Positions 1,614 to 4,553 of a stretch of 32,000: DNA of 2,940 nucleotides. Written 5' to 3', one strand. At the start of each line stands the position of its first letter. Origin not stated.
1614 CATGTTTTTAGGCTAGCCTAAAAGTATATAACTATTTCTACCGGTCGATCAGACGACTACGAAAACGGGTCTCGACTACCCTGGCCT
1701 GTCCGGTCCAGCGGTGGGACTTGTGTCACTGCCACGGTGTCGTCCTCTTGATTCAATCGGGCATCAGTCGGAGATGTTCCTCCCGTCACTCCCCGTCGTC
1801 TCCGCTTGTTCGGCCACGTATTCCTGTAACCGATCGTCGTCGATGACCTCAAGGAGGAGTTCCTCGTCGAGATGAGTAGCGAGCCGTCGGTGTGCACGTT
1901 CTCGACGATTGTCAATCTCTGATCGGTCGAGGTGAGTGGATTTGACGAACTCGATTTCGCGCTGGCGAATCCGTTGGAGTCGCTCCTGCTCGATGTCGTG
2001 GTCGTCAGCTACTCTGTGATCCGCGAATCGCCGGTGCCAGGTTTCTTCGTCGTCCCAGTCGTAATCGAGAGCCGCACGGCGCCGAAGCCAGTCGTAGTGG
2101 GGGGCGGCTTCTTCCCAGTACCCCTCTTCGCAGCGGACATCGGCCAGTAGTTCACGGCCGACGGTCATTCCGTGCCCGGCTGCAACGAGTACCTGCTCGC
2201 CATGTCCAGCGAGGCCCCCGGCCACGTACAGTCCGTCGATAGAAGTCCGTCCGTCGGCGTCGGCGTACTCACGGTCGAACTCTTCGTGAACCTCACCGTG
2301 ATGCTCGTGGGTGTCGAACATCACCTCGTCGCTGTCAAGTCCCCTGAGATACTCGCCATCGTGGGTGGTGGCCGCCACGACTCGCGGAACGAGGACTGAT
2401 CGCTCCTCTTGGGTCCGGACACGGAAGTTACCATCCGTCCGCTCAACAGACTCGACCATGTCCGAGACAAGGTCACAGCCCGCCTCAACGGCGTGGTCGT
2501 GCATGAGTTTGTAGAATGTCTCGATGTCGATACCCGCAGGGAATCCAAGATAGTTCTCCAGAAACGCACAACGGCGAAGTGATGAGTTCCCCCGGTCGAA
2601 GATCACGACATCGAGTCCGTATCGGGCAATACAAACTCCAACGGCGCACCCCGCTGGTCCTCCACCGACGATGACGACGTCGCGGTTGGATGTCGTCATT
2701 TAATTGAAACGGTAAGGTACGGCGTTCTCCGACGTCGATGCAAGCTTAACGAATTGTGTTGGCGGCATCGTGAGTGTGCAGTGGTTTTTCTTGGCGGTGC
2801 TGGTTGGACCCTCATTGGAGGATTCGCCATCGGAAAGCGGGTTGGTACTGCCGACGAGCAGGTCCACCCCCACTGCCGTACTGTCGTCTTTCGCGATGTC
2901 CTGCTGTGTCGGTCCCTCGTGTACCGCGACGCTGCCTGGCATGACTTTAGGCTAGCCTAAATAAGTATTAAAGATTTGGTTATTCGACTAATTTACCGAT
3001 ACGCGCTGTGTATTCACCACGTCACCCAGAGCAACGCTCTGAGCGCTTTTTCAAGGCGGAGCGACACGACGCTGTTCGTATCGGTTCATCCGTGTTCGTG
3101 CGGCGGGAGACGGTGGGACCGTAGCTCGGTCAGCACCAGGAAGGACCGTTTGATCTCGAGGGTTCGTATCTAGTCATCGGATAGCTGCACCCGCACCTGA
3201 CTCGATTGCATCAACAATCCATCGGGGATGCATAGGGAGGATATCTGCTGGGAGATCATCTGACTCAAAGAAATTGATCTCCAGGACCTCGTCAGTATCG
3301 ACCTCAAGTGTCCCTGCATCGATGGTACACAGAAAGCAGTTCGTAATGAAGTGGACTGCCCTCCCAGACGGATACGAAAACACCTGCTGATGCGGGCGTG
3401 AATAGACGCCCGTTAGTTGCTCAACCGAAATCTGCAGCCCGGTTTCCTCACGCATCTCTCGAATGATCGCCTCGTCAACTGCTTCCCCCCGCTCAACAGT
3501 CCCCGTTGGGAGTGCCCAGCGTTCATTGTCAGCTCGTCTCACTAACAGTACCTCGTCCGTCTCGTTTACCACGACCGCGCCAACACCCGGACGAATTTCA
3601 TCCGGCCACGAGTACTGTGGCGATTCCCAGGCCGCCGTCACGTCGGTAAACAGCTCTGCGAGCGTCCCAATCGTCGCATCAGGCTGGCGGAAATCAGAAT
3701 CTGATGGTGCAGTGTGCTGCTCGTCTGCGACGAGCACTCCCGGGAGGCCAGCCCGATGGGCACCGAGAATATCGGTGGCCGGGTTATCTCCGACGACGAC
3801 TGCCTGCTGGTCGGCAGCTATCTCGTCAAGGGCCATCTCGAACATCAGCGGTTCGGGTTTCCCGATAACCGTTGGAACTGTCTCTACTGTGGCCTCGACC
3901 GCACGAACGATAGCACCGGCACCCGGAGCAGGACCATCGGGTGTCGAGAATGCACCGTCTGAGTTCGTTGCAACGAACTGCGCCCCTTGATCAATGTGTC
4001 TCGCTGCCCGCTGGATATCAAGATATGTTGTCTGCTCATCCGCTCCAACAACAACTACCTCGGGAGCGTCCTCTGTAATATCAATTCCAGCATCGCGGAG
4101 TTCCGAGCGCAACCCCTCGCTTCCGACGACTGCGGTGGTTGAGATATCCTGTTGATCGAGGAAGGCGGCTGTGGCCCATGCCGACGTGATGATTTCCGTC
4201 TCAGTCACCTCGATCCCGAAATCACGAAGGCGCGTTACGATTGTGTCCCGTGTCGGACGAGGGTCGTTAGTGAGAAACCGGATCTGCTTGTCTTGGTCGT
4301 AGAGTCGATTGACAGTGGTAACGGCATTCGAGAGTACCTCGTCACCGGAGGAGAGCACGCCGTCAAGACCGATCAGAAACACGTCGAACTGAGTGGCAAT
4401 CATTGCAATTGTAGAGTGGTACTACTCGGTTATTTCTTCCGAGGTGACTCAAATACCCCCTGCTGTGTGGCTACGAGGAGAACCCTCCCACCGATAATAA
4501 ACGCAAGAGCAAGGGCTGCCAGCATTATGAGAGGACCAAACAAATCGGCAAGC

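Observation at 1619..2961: Identical DtxR-box-like palindrome at the same position in two adjacent leaderless promoters (putative iron regulon)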

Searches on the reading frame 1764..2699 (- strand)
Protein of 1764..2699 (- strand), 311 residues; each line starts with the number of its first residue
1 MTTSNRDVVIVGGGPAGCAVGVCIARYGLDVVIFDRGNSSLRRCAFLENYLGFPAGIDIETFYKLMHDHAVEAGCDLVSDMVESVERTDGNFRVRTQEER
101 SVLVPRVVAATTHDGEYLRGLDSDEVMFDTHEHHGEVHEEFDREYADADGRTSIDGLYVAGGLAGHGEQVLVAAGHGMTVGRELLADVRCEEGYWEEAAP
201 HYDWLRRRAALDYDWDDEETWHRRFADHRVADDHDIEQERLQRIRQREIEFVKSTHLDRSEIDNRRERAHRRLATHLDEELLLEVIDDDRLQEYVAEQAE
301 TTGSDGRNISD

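Call 9: search_protein_families(library=pfam, proteins=[window:1764-2699:-], max_evalue=0.01)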
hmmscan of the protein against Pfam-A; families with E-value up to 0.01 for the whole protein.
window:1764-2699:- (311 aa): 12 families
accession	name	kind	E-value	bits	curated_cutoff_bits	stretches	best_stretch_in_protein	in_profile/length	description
PF07992.20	Pyr_redox_2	-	3e-10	40.4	26.1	1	7-111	2-107/291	Pyridine nucleotide-disulphide oxidoreductase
PF13738.12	Pyr_redox_3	-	4.2e-06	26.7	30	1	9-39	1-32/305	Pyridine nucleotide-disulphide oxidoreductase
PF05834.18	Lycopene_cycl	-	4.3e-06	26.5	23.4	1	7-42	1-38/380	Lycopene cyclase protein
PF01494.25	FAD_binding_3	-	7.7e-05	22.5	22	1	7-40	3-36/349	FAD binding domain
PF03486.20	HI0933_like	-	9e-05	22.5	50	1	7-43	2-38/244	HI0933-like protein Rossmann domain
PF01266.30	DAO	-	0.00019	21.5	27.9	1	7-37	1-31/353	FAD dependent oxidoreductase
PF13450.12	NAD_binding_8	-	0.00021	21.9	21.9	1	10-38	1-29/68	NAD(P)-binding Rossmann-like domain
PF00890.30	FAD_binding_2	-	0.00023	20.9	20.4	1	7-39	1-33/414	FAD binding domain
PF12831.13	FAD_oxidored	-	0.00045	20.1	27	1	7-37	1-31/416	FAD dependent oxidoreductase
PF00070.33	Pyr_redox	-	0.00049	21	22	1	8-42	2-36/82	Pyridine nucleotide-disulphide oxidoreductase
PF01946.23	Thi4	-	0.00079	19.2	26.2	1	5-36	17-49/235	Thi4 family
PF01134.28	GIDA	-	0.0048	16.4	22.1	1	7-38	1-29/391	Glucose inhibited division protein A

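Call 22: find_homologous_proteins(query=window:1764-2699:-, max_evalue=1e-20)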
Query window:1764-2699:- (311 aa): 1027 proteins with E <= 1e-20 among 8000 candidates; the best 120 are listed.
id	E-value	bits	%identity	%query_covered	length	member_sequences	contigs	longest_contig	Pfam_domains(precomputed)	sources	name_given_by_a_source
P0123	5.0e-205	698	100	100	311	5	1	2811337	PF07992.21,PF13738.13,PF05834.19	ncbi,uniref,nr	ncbi:NAD(P)/FAD-dependent oxidoreductase [Halogeometricum borinquense]|uniref:NAD(P)/FAD-dependent o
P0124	6.6e-175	599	87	98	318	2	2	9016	PF07992.21,PF13738.13,PF05834.19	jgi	jgi:hypothetical protein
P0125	3.1e-163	560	82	95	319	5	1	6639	PF07992.21,PF13738.13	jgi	jgi:hypothetical protein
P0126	5.4e-158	543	77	98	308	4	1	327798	PF07992.21,PF13738.13,PF03486.21,PF05834.19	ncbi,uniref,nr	ncbi:FAD-dependent oxidoreductase (plasmid) [Haloferax larsenii]|uniref:FAD-dependent oxidoreductase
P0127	9.8e-155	532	77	96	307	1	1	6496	PF07992.21,PF13738.13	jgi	jgi:hypothetical protein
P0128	1.2e-154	532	75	98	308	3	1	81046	PF01266.31,PF13450.13,PF07992.21,PF13738.13,PF03486.21,PF05834.19,PF01134.29,PF01494.26,PF12831.14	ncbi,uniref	ncbi:NAD(P)/FAD-dependent oxidoreductase [Haloarcula sp. CGMCC 1.2071]|uniref:NAD(P)/FAD-dependent o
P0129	2.7e-150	518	76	96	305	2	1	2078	PF07992.21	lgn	-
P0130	4.8e-140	484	73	94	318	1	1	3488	PF00890.31,PF07992.21,PF13738.13,PF03486.21,PF05834.19,PF01134.29,PF01494.26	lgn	-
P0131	3.6e-122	425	65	95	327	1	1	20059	PF07992.21,PF03486.21,PF05834.19,PF01134.29,PF12831.14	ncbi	-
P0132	5.7e-118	412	66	85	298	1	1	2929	PF01266.31,PF00890.31,PF07992.21,PF01134.29,PF12831.14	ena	-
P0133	1.5e-111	391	58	90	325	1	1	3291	PF13450.13,PF07992.21,PF13738.13,PF03486.21,PF01494.26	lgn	-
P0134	2.0e-110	387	60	96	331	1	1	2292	PF07992.21,PF01494.26,PF12831.14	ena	-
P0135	8.3e-110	385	59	96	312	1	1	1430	PF01266.31,PF13450.13,PF00890.31,PF07992.21,PF13738.13,PF01134.29,PF01494.26,PF12831.14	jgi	jgi:hypothetical protein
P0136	2.5e-108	380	54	97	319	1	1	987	PF07992.21,PF13738.13,PF05834.19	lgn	-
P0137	1.4e-104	368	56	94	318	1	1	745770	PF00890.31,PF07992.21,PF13738.13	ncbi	-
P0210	1.7e-90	321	53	94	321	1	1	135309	PF07992.21,PF01134.29,PF12831.14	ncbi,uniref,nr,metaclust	ncbi:FAD-dependent oxidoreductase [Haloferax marisrubri]|uniref:Thioredoxin reductase n=1 Tax=Halofe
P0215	2.9e-90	321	55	91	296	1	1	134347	PF01266.31,PF07992.21,PF01494.26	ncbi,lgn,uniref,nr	ncbi:Pyridine nucleotide-disulphide oxidoreductase [Halomicrobium zhouii]|uniref:Pyridine nucleotide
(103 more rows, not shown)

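Call 23: find_encoding_contigs(protein=P0126, flank=4000, max_places=1)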
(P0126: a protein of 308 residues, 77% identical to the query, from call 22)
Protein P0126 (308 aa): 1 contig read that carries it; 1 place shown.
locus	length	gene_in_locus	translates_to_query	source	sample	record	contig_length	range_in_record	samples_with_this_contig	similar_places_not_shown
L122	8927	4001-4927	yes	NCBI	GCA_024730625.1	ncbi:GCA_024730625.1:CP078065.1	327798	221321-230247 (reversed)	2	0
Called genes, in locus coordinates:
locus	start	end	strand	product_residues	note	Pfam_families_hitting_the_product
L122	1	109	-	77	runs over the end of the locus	PF10006:DUF2249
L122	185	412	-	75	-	PF10006:DUF2249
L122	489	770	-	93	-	PF24365:DUF7521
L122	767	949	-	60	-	-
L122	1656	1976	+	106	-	-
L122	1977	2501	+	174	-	PF11848:DUF3368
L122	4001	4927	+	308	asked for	PF03486:HI0933_like (faint), PF05834:Lycopene_cycl (faint), PF07992:Pyr_redox_2, PF13738:Pyr_redox_3 (faint)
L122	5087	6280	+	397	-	PF01497:Peripla_BP_2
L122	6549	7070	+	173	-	PF00127:Copper-bind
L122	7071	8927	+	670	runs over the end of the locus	PF18793:nos_propeller_2, PF18764:nos_propeller, PF00116:COX2 (weak)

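Call 24: find_encoding_contigs(protein=P0128, flank=4000, max_places=1)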
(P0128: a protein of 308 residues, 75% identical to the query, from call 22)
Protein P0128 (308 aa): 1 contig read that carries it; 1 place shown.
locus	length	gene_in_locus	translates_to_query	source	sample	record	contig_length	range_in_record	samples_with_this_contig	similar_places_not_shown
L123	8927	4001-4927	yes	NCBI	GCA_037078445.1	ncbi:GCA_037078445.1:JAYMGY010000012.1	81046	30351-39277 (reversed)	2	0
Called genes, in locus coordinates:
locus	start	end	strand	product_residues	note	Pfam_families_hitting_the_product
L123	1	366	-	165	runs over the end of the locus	-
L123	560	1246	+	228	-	-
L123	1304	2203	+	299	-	PF08271:Zn_Ribbon_TF, PF00382:TFIIB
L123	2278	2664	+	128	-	-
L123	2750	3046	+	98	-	-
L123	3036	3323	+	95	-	PF05016:ParE_toxin (weak)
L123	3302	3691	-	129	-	-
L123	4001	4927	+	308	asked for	PF01134:GIDA (faint), PF01266:DAO (weak), PF01494:FAD_binding_3 (faint), PF03486:HI0933_like (faint), PF05834:Lycopene_cycl (faint), PF07992:Pyr_redox_2, PF12831:FAD_oxidored (weak), PF13450:NAD_binding_8 (faint), +1 more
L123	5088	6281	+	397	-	PF01497:Peripla_BP_2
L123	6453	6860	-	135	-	PF01609:DDE_Tnp_1, PF13612:DDE_Tnp_1_3 (weak)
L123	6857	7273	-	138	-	-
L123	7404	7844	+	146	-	-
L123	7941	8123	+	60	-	PF24378:DUF7534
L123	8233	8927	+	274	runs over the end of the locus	PF02384:N6_Mtase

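Call 25: find_encoding_contigs(protein=P0215, flank=4000, max_places=1)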
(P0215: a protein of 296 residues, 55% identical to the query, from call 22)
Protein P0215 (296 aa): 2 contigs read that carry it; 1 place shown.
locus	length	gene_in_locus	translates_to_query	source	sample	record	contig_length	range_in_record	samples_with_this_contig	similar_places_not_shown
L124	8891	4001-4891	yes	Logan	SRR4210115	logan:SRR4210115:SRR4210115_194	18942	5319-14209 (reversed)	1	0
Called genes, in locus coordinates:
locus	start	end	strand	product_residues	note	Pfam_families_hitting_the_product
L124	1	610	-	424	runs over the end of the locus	PF24152:DUF7405, PF20628:Dyp_perox_C (weak)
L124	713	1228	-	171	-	PF01047:MarR (faint), PF12802:MarR_2 (faint), PF13412:HTH_24, PF24038:DUF7347 (faint), PF24266:HTH_HVO_0163_N, PF25213:HVO_A0261_N (weak), PF12840:HTH_20, PF01022:HTH_5 (weak), +1 more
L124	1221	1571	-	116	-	PF24283:DUF7471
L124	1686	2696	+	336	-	PF13513:HEAT_EZ (faint), PF02985:HEAT (faint), PF13646:HEAT_2 (weak)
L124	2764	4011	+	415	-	PF01497:Peripla_BP_2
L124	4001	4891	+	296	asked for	PF01266:DAO (faint), PF01494:FAD_binding_3 (faint), PF07992:Pyr_redox_2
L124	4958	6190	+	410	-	PF01497:Peripla_BP_2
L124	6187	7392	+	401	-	PF01497:Peripla_BP_2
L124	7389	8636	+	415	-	-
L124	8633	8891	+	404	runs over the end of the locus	PF01497:Peripla_BP_2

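Call 26: find_encoding_contigs(protein=P0210, flank=4000, max_places=1)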
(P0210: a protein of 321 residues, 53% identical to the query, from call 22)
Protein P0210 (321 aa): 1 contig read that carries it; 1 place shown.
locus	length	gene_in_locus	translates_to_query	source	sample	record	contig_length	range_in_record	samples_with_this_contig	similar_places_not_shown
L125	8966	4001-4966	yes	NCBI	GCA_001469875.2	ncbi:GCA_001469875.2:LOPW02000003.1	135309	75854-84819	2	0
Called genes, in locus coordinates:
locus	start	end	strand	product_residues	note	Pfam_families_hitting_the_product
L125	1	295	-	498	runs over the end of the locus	PF02446:Glyco_hydro_77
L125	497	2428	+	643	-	PF02824:TGS, PF07973:tRNA_SAD, PF00587:tRNA-synt_2b, PF03129:HGTP_anticodon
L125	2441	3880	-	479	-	-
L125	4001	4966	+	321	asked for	PF07992:Pyr_redox_2, PF01134:GIDA (weak), PF12831:FAD_oxidored (faint)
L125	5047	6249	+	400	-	PF01497:Peripla_BP_2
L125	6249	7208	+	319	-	-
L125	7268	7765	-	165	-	PF01243:PNPOx_N, PF10012:DUF2255 (weak)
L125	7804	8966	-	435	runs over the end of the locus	PF07690:MFS_1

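Call 41: search_solved_structures(query=window:1764-2699:-, max_evalue=0.01)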
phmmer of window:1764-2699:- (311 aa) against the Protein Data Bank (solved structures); distinct sequences matched with E-value up to 0.01: 53.
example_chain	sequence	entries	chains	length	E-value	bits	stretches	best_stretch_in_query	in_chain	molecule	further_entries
3cty_A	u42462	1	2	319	5.1e-13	52.1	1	6-114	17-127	Thioredoxin reductase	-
4a5l_A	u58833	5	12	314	2.2e-12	50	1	6-113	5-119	THIOREDOXIN REDUCTASE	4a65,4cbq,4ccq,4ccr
4up3_A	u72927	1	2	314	2.9e-12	49.6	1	6-113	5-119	THIOREDOXIN REDUCTASE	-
2cvj_A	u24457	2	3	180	3.1e-12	49.5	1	7-191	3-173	thioredoxin reductase related protein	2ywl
4zn0_A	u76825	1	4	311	5.3e-12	48.7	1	4-118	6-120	Thioredoxin reductase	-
5uth_A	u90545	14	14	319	2.3e-11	46.6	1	5-91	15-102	Thioredoxin reductase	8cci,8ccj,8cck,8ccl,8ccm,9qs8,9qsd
7p9e_A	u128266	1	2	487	3e-09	39.7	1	7-123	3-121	Thioredoxin reductase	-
7p9d_A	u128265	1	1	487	3e-09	39.7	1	7-123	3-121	Thioredoxin reductase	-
3r9u_A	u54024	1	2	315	3.5e-09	39.5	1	6-112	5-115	Thioredoxin reductase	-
5nii_A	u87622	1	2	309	5.7e-09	38.8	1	5-102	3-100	Thioredoxin reductase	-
2q7v_A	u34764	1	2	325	2.5e-08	36.7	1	3-87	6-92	Thioredoxin reductase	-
9xub_A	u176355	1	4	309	1.1e-07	34.6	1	6-89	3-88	Thioredoxin reductase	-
2a87_A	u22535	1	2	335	1.1e-07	34.5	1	6-88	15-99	Thioredoxin reductase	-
5j60_A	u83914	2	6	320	1.5e-07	34.1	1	5-79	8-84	Thioredoxin reductase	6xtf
9vv4_A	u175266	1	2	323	1.7e-07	34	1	7-114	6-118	Thioredoxin reductase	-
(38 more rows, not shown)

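Call 61: predict_structure(alignment_id=A4)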
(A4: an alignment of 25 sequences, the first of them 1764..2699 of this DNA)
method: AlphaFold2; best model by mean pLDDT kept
length: 311 residues; sequences in the alignment: 25
mean_pLDDT: 81.7   pTM: 0.81
mean pLDDT of the five models: 81.7, 78.9, 78.1, 77.5, 77.3
residues with pLDDT >= 90: 104; 70-90: 162; 50-70: 37; < 50: 8
segments of 3 or more residues with pLDDT < 50: 306-311
pLDDT, mean of each block of 10 residues (from residue 1): 80 93 93 86 73 76 90 95 92 95 96 85 78 82 88 93 68 90 94 88 58 63 75 78 86 78 84 81 75 77 49 34
secondary structure, 60 per line:
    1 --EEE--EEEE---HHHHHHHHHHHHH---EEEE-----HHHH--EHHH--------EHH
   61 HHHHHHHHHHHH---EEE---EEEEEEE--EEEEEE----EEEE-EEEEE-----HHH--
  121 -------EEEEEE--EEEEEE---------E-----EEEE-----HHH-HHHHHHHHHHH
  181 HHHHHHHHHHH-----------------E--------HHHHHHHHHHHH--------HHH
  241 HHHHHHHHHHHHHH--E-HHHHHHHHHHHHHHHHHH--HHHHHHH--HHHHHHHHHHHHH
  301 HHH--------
elements in order: E3-5 E8-11 H15-27 E31-34 H40-43 H59-72 E76-78 E82-88 E91-96 E101-104 E106-110 E128-133 E136-141 E157-160 H170-191 H218-229 H238-254 H259-276 H279-285 H288-303

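Call 63: fold_search(model_id=the predicted structure, library=pdb)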
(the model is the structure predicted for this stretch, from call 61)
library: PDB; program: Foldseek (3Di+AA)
matches with E <= 10: 1986; with E <= 0.001: 1084
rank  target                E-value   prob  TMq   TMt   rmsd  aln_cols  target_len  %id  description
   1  2cvj                  2.4e-13  1.00  0.48  0.81   4.2       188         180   27  Crystal Structure of thioredoxin reductase-related protein TTHA0370 from Thermus thermophilus HB8 (released 2005-12-04)
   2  4ccr_D                2.4e-12  1.00  0.48  0.75   3.2       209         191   22  Crystal structure of the thioredoxin reductase apoenzyme from Entamoeba histolytica in the absence of the NADP cofacto (released 2014-11-05)
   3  5j60_C                4.1e-12  1.00  0.48  0.51   9.5       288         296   17  Structure of a thioredoxin reductase from Gloeobacter violaceus (released 2016-07-27)
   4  5j60_A                5.9e-12  1.00  0.47  0.46   9.3       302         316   17  Structure of a thioredoxin reductase from Gloeobacter violaceus (released 2016-07-27)
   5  5j60_B                7.0e-12  1.00  0.48  0.48   8.8       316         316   18  Structure of a thioredoxin reductase from Gloeobacter violaceus (released 2016-07-27)
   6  5j60_D                8.8e-12  1.00  0.49  0.52   8.6       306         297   18  Structure of a thioredoxin reductase from Gloeobacter violaceus (released 2016-07-27)
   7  9xub_B                1.5e-11  1.00  0.44  0.60   9.0       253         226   22  Crystal Structure of Thioredoxin reductase from Mycobacterium tuberculosis. (released 2026-02-04)
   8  4ccr_A                2.4e-11  1.00  0.44  0.44  11.5       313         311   17  Crystal structure of the thioredoxin reductase apoenzyme from Entamoeba histolytica in the absence of the NADP cofacto (released 2014-11-05)
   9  6xtf_A                2.6e-11  1.00  0.45  0.45   9.0       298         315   18  Crystal structure a Thioredoxin Reductase from Gloeobacter violaceus bound to its electron donor (released 2021-07-28)
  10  7jyp                  5.2e-11  1.00  0.45  0.46  11.4       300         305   14  Structure of thioredoxin reductase from the thermophilic eubacterium Thermosipho africanus TCF52B (released 2021-10-06)
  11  4fk1_A                9.3e-11  1.00  0.47  0.49  11.3       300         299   15  Crystal Structure of Putative Thioredoxin Reductase TrxB from Bacillus anthracis (released 2012-08-08)
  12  4fk1_C                1.1e-10  1.00  0.47  0.49  11.5       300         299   14  Crystal Structure of Putative Thioredoxin Reductase TrxB from Bacillus anthracis (released 2012-08-08)
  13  5n0j_A                1.2e-10  1.00  0.46  0.48  11.6       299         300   16  Structure of a novel oxidoreductase from Gloeobacter violaceus (released 2017-11-15)
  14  4a5l_B                1.4e-10  1.00  0.43  0.43  11.5       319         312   15  Crystal structure of the thioredoxin reductase from Entamoeba histolytica (released 2012-10-31)
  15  3r9u_A                1.5e-10  1.00  0.46  0.46  11.4       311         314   16  Thioredoxin-disulfide reductase from Campylobacter jejuni. (released 2011-04-06)
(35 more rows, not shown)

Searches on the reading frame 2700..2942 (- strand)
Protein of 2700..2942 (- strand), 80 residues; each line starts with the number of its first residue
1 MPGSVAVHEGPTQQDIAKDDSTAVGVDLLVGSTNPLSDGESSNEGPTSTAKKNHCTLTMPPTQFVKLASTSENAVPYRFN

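Call 9: search_protein_families(library=pfam, proteins=[window:2700-2942:-], max_evalue=0.01)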
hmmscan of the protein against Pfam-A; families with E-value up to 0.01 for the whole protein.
window:2700-2942:- (80 aa): 0 families

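Call 21: find_homologous_proteins(query=window:2700-2942:-, max_evalue=0.001)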
Query window:2700-2942:- (80 aa): 2 proteins with E <= 0.001 among 4 candidates.
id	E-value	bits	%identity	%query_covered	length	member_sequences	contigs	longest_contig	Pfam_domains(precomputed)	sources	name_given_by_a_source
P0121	4.1e-45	168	99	100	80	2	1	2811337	-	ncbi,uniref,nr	ncbi:hypothetical protein ELS19_10285 [Halogeometricum borinquense]|uniref:Uncharacterized protein n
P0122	4.0e-33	130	80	100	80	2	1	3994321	-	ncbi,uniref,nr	ncbi:hypothetical protein G3I44_09545 [Halogeometricum borinquense]|uniref:Uncharacterized protein n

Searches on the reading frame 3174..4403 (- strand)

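Call 9: search_protein_families(library=pfam, proteins=[window:3174-4403:-], max_evalue=0.01)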
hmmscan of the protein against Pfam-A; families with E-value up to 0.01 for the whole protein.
window:3174-4403:- (409 aa): 6 families
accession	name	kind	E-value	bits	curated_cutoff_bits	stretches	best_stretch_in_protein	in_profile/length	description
PF13344.12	Hydrolase_6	-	9.8e-22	77.3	27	1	9-107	1-100/101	Haloacid dehalogenase-like hydrolase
PF00293.34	NUDIX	-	1.6e-21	77.1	21.1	1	271-387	3-122/134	NUDIX domain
PF13242.12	Hydrolase_like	-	1.1e-16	61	22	1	179-251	1-75/75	HAD-hyrolase-like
PF00702.32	Hydrolase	-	1.4e-13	52.1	26.4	1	7-219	2-191/191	haloacid dehalogenase-like hydrolase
PF13419.12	HAD_2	-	0.00063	20.3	23.8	1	179-223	132-176/178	Haloacid dehalogenase-like hydrolase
PF14815.12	NUDIX_4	-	0.003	17.8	35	1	276-329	3-58/113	NUDIX domain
